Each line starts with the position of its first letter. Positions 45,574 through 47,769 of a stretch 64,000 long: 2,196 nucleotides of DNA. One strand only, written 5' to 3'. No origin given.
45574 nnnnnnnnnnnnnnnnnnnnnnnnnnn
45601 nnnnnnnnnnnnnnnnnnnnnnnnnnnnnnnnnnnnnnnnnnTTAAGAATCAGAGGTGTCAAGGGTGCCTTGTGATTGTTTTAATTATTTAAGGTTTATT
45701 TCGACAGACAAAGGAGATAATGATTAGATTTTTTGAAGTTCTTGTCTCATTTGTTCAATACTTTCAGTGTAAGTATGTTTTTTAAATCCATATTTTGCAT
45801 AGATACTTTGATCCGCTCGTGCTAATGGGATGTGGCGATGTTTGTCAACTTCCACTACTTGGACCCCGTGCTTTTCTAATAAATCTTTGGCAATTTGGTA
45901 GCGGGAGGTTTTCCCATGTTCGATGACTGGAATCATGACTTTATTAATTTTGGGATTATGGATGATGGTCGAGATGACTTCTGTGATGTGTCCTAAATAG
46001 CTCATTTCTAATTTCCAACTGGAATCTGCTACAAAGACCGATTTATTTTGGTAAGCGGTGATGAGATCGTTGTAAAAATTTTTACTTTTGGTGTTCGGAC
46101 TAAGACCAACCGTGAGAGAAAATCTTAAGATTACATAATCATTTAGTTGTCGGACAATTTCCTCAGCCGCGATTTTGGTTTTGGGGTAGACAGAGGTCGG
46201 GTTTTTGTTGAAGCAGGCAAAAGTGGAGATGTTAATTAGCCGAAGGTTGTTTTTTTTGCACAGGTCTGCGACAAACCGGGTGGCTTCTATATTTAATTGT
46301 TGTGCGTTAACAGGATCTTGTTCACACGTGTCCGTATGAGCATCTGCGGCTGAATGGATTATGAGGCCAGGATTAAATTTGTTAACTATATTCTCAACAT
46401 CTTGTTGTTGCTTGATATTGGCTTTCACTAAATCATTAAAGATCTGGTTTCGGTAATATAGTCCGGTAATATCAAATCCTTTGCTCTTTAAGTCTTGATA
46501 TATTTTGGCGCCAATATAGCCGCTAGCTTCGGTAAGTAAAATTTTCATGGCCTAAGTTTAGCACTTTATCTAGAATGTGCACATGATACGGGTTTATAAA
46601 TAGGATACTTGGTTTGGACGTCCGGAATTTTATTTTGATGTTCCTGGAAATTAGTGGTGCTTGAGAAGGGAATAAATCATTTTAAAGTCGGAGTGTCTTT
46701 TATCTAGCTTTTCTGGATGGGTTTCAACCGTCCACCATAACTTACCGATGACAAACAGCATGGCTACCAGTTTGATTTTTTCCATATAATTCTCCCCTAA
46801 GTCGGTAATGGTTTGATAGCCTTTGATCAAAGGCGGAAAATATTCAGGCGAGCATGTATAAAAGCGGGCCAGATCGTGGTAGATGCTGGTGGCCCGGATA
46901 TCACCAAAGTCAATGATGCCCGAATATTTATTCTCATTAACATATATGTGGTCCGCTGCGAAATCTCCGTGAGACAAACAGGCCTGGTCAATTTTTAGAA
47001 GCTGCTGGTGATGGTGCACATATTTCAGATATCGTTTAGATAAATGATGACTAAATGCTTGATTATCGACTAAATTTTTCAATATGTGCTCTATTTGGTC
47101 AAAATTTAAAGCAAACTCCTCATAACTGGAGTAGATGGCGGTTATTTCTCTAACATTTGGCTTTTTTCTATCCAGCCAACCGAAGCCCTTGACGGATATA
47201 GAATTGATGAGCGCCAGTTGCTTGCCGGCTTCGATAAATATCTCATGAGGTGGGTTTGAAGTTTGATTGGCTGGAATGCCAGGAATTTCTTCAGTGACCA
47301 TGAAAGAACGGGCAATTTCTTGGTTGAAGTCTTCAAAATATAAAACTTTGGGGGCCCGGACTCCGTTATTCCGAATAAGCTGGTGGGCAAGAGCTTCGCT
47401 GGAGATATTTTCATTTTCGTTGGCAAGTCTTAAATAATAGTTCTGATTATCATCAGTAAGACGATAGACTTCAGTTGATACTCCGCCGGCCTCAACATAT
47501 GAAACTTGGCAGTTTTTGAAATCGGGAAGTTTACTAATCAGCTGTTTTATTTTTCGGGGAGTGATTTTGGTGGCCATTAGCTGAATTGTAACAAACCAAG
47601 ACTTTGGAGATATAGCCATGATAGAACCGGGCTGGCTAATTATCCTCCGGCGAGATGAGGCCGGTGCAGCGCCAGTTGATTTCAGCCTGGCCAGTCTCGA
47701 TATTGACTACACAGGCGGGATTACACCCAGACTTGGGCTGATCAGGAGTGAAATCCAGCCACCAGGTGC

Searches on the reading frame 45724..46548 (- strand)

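Call 10: search_protein_families(library=pfam, proteins=[window:45724-46548:-], max_evalue=0.001)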
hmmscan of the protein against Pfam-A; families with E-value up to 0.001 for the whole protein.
window:45724-46548:- (274 aa): 6 families
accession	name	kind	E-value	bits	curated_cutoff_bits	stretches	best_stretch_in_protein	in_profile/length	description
PF04321.23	RmlD_sub_bind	-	6.2e-27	94.8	27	1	1-258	1-266/287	RmlD substrate binding domain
PF01370.27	Epimerase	-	3e-18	66.5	20.9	1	3-169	1-196/240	NAD dependent epimerase/dehydratase family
PF02719.21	Polysacc_synt_2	-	6.5e-12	45.7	20.2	1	39-138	57-155/293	Polysaccharide biosynthesis protein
PF07993.18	NAD_binding_4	-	6.7e-08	32.4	20.1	1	50-117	81-144/258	Male sterility protein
PF16363.11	GDP_Man_Dehyd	-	3.1e-07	30.6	27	1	8-140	5-172/332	GDP-mannose 4,6 dehydratase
PF01073.25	3Beta_HSD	-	0.0001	21.9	22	0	38-112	47-119/280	3-beta hydroxysteroid dehydrogenase/isomerase family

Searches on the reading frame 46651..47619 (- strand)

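Call 10: search_protein_families(library=pfam, proteins=[window:46651-47619:-], max_evalue=0.001)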
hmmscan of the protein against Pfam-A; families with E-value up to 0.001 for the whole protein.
window:46651-47619:- (322 aa): 1 family
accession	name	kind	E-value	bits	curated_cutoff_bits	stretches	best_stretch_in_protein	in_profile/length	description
PF01636.29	APH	-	1.9e-21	77.4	23.2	1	44-265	6-222/239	Phosphotransferase enzyme family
